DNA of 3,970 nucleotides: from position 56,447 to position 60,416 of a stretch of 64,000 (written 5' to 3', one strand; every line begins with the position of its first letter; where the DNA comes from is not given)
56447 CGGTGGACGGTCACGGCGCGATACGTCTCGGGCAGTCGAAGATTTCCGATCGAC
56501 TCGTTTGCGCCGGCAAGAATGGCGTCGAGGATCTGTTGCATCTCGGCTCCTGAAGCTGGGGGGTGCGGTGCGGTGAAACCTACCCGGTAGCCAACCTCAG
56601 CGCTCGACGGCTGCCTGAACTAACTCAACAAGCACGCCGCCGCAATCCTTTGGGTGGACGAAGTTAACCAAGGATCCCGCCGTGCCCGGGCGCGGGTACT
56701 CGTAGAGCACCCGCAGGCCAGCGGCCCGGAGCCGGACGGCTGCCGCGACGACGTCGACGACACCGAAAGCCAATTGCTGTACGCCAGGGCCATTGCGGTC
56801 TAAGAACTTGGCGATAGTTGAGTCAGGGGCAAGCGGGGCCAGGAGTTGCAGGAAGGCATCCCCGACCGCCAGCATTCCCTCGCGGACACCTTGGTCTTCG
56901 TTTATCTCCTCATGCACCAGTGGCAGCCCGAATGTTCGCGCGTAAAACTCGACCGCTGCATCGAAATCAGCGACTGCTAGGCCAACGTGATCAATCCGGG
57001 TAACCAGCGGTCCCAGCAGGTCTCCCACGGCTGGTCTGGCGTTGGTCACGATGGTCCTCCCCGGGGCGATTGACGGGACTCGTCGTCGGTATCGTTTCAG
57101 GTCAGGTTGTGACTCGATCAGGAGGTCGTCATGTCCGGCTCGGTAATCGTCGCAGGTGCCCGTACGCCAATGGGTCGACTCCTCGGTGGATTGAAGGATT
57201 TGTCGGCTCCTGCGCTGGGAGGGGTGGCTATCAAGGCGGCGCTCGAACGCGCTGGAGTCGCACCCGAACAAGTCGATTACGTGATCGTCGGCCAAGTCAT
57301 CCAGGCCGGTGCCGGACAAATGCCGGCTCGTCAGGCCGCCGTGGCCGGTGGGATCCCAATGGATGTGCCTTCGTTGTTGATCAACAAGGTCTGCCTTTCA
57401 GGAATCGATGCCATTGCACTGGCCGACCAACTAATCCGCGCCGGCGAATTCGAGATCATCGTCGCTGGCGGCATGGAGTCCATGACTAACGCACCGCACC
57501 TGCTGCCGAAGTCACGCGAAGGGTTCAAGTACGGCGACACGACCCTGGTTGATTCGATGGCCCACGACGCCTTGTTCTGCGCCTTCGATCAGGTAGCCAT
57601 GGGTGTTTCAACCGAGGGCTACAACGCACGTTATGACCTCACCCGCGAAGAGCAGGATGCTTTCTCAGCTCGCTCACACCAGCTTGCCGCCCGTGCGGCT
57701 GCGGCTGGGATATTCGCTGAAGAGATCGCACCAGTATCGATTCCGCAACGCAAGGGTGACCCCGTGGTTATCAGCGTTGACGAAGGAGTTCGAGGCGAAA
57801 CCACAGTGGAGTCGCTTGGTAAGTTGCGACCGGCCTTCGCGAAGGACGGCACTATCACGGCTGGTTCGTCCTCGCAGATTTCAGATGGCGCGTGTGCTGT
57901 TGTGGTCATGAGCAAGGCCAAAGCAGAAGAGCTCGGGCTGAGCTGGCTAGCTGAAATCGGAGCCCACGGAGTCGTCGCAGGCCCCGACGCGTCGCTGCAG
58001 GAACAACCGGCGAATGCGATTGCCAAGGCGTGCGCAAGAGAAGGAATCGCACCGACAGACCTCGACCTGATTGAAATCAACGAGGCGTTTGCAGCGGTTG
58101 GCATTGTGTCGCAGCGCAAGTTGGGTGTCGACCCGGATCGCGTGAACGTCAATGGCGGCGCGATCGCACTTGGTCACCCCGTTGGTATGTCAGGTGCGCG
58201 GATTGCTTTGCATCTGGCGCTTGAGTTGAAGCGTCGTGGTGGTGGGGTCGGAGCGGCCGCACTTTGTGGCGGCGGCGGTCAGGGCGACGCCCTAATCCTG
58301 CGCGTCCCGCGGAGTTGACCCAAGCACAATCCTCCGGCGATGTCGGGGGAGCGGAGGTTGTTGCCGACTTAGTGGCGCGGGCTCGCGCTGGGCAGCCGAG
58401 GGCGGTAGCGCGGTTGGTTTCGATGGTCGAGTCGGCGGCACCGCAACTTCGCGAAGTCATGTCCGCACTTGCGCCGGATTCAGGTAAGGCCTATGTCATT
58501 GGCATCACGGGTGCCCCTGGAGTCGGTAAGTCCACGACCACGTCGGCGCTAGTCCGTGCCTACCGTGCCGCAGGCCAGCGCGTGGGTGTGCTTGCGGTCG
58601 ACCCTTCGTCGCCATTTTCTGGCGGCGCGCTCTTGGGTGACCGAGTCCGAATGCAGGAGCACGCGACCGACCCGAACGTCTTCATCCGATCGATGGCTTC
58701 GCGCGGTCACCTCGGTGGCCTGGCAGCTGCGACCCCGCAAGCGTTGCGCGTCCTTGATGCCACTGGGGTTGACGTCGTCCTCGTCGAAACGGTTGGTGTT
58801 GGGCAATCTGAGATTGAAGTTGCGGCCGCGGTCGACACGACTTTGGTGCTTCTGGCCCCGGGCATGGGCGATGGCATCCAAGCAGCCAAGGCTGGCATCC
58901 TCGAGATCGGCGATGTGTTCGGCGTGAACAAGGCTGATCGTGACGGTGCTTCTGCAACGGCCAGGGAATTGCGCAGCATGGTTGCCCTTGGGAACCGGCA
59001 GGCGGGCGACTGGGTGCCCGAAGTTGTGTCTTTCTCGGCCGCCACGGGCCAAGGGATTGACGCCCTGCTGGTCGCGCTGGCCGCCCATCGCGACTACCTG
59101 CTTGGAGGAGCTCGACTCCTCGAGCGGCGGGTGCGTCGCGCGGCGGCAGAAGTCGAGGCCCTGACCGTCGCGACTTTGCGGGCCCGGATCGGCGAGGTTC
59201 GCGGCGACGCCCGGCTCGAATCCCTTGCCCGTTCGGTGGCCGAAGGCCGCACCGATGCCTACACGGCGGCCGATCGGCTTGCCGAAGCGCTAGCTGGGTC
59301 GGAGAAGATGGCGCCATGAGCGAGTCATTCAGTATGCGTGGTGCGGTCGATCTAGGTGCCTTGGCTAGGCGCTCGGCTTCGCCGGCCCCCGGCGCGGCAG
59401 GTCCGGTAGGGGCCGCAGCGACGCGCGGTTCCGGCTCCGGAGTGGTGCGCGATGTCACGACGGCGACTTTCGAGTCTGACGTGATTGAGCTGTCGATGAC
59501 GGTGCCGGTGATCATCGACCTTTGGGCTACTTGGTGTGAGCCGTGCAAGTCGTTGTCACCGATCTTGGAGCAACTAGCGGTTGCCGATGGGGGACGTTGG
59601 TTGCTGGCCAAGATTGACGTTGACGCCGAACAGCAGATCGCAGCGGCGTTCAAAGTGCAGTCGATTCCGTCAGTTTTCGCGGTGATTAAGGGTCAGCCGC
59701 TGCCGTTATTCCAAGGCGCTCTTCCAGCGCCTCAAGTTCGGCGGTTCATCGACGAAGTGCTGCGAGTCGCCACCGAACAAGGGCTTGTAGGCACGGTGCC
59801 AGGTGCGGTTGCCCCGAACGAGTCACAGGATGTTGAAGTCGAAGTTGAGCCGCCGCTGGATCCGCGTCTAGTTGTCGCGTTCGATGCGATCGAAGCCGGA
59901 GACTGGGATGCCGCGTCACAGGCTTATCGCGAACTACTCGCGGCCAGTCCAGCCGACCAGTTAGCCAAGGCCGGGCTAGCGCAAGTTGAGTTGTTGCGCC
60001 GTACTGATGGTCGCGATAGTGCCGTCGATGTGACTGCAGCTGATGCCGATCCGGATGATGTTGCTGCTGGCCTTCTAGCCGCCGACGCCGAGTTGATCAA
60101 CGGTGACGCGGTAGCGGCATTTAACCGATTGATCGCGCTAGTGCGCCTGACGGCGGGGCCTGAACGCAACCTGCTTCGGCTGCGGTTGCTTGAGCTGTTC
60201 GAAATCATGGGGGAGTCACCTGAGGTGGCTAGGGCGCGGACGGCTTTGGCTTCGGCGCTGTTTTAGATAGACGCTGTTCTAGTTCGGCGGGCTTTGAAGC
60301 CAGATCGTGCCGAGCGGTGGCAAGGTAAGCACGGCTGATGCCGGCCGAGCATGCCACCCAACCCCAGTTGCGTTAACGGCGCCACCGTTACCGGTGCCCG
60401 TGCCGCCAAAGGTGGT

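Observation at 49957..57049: Group-3b-type NiFe hydrogenase operon lies head-to-tail behind crotonyl-CoA carboxylase/reductase and an acyl-CoA epimerase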

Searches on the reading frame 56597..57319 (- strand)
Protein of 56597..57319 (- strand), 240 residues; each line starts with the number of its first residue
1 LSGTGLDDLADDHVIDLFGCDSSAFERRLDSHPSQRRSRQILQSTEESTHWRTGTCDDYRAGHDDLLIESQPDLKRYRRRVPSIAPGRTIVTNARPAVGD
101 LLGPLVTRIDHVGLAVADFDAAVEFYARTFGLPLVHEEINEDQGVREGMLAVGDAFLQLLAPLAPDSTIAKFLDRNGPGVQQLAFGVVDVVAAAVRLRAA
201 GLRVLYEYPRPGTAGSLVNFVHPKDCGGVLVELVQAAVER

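Call 3: search_protein_families(library=pfam, proteins=[window:56597-57319:-])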
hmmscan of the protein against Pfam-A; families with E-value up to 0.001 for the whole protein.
window:56597-57319:- (240 aa): 3 families
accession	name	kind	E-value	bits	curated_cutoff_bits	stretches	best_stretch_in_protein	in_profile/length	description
PF13669.12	Glyoxalase_4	-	8.1e-17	61.9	27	1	110-220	1-109/109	Glyoxalase/Bleomycin resistance protein/Dioxygenase superfamily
PF00903.31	Glyoxalase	-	2.1e-16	60.8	20.6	1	108-233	1-121/121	Glyoxalase/Bleomycin resistance protein/Dioxygenase superfamily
PF13468.12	Glyoxalase_3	-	5.8e-09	36.7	25.1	1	109-203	1-101/176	Glyoxalase-like domain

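Call 4: search_protein_families(library=ncbifam, proteins=[window:56597-57319:-])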
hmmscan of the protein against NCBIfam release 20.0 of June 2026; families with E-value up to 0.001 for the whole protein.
window:56597-57319:- (240 aa): 4 families
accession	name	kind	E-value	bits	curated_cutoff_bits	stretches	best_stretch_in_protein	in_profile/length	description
TIGR03081.1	metmalonyl_epim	equivalog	2.8e-37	128.2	114.95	1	108-235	1-129/129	methylmalonyl-CoA epimerase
TIGR01263.1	4HPPD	equivalog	9.2e-09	35.2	277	1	108-236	2-127/353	4-hydroxyphenylpyruvate dioxygenase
NF050075.1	SMU1112c_YaeR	equivalog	4.5e-05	23.7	140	1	107-203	2-96/125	SMU1112c/YaeR family gloxylase I-like metalloprotein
TIGR00068.2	glyox_I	equivalog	9e-05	22.4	120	0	109-142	2-35/143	lactoylglutathione lyase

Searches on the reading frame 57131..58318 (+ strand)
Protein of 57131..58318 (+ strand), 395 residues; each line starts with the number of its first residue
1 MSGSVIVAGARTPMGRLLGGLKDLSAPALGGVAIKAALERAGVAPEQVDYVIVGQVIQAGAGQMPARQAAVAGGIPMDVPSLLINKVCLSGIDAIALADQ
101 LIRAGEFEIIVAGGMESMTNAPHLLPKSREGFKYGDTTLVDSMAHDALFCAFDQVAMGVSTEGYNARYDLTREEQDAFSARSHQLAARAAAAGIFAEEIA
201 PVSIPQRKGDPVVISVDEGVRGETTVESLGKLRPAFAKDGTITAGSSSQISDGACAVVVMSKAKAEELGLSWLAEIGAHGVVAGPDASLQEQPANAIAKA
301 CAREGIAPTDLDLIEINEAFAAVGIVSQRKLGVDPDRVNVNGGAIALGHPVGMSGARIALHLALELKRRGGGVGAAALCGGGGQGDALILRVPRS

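Call 3: search_protein_families(library=pfam, proteins=[window:57131-58318:+])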
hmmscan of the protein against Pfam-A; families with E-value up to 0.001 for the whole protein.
window:57131-58318:+ (395 aa): 4 families
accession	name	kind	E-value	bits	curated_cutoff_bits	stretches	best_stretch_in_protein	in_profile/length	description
PF00108.29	Thiolase_N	-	5.5e-95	318.1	26.4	1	5-262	2-259/260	Thiolase, N-terminal domain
PF02803.24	Thiolase_C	-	6.5e-43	145.7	27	1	271-391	2-122/123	Thiolase, C-terminal domain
PF22691.2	Thiolase_C_1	-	5.3e-05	23.4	28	0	290-332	17-59/144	Thiolase C-terminal domain-like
PF00109.32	ketoacyl-synt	-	0.00041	20.5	20.8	0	80-121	166-207/252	Beta-ketoacyl synthase, N-terminal domain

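Call 4: search_protein_families(library=ncbifam, proteins=[window:57131-58318:+])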
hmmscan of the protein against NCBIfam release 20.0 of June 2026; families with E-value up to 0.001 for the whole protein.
window:57131-58318:+ (395 aa): 48 families (the best 25 are shown)
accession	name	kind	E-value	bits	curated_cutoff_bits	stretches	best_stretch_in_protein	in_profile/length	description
NF006086.0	PRK08235.1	equivalog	1.3e-148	495.3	526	1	1-392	1-392/393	acetyl-CoA C-acetyltransferase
TIGR01930.1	AcCoA-C-Actrans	subfamily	2.5e-131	438.1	240.55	1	6-390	1-384/385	acetyl-CoA C-acyltransferase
NF004206.0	PRK05656.1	subfamily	2.9e-124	415.1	688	1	2-390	2-390/392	acetyl-CoA C-acetyltransferase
NF005404.0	PRK06954.1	subfamily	4.3e-111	371.7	687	1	5-388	10-392/397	acetyl-CoA C-acetyltransferase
NF006552.0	PRK09051.1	subfamily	1.6e-106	356.9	565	1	5-390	7-392/395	beta-ketothiolase BktB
NF042967.1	AcCoAtase_PhaA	equivalog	3.6e-104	349.1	740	1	2-390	2-393/396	acetyl-CoA acetyltransferase PhaA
NF006551.0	PRK09050.1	subfamily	8.3e-97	324.8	605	1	3-390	3-398/401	3-oxoadipyl-CoA thiolase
NF042999.1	bketothiol_BktB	equivalog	7e-95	318.6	725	1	5-390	6-391/394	beta-ketothiolase BktB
NF004853.0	PRK06205.1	subfamily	2.9e-94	316.3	551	1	3-390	3-400/404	acetyl-CoA C-acetyltransferase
NF005152.0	PRK06633.1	equivalog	6.8e-91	304.8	675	1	6-389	7-388/392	acetyl-CoA C-acetyltransferase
TIGR02430.1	pcaF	equivalog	1.1e-90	304.6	597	1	6-390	5-397/400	3-oxoadipyl-CoA thiolase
NF005805.0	PRK07661.1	equivalog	1.9e-89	300.3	633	1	1-389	1-387/391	acetyl-CoA C-acetyltransferase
NF004983.0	PRK06366.1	equivalog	8e-88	295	627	1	4-391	4-385/388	acetyl-CoA C-acetyltransferase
NF005033.0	PRK06445.1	equivalog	1.2e-83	281.5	511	1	23-390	30-392/395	acetyl-CoA C-acetyltransferase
NF005890.0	PRK07851.1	equivalog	2.3e-78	263.9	580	1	1-390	1-402/406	acetyl-CoA C-acetyltransferase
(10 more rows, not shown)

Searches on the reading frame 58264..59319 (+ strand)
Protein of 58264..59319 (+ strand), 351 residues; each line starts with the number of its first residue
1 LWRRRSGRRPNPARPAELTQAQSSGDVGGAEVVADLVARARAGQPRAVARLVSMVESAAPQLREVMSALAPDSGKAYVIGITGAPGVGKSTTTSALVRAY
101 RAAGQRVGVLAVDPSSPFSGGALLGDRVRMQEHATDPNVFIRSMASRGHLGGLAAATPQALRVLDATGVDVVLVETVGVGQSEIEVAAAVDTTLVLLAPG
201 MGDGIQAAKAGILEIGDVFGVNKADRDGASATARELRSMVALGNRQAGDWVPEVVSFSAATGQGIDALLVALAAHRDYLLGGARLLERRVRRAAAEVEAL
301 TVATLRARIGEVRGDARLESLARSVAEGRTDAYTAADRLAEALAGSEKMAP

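Call 3: search_protein_families(library=pfam, proteins=[window:58264-59319:+])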
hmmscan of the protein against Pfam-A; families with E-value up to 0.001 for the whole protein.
window:58264-59319:+ (351 aa): 5 families
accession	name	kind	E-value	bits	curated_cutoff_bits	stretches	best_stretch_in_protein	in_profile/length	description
PF03308.22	MeaB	-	3.3e-90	302.2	23.1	1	49-308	2-267/273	Methylmalonyl Co-A mutase-associated GTPase MeaB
PF01656.29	CbiA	-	2.4e-05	24.7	25.4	1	86-225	9-54/125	CobQ/CobB/MinD/ParA nucleotide binding domain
PF13604.12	AAA_30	-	0.00017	21.8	27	1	76-112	18-54/191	AAA domain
PF00448.28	SRP54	-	0.00041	20.5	22.7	1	78-186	3-101/196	SRP54-type protein, GTPase domain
PF13401.12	AAA_22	-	0.00065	20.4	27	0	76-125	5-52/130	AAA domain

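Call 4: search_protein_families(library=ncbifam, proteins=[window:58264-59319:+])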
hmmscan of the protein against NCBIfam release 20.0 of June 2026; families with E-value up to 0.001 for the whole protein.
window:58264-59319:+ (351 aa): 6 families
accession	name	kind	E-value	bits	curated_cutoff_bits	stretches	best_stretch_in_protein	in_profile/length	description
TIGR00750.1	lao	equivalog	3.9e-95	318.4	240.75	1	43-341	1-300/300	methylmalonyl Co-A mutase-associated GTPase MeaB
NF006958.0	PRK09435.1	equivalog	1.3e-77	261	329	1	33-344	10-329/333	methylmalonyl Co-A mutase-associated GTPase MeaB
NF045497.1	IsobCoAmut_IcmF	equivalog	3.7e-38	131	1500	1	37-247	146-362/1076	fused isobutyryl-CoA mutase/GTPase IcmF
NF006743.0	PRK09270.1-2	equivalog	1.2e-05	24.5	227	1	58-101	11-53/217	nucleoside/nucleotide kinase family protein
NF006746.0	PRK09270.1-5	subfamily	4e-05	22.6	250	1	73-113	18-58/210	nucleoside/nucleotide kinase family protein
TIGR00064.1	ftsY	equivalog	0.00015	21.1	260.7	1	65-182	68-175/279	signal recognition particle-docking protein FtsY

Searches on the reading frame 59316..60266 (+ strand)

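Call 37: search_protein_families(library=ncbifam, proteins=[window:59316-60266:+], max_evalue=1e-10)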
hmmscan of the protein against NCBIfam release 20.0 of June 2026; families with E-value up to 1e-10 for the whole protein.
window:59316-60266:+ (316 aa): 4 families
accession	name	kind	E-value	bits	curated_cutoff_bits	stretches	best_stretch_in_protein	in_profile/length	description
TIGR01068.1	thioredoxin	equivalog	9.3e-22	77.1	96.8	1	60-147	12-99/101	thioredoxin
NF008229.0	PRK10996.1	equivalog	1.4e-21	76.7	125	1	50-149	40-139/141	thioredoxin TrxC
NF006898.0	PRK09381.1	equivalog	9.1e-14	51.8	138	1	46-148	7-107/109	thioredoxin TrxA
TIGR01126.1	pdi_dom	equivalog_domain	8.8e-11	42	107.2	0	49-147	3-103/105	protein disulfide-isomerase domain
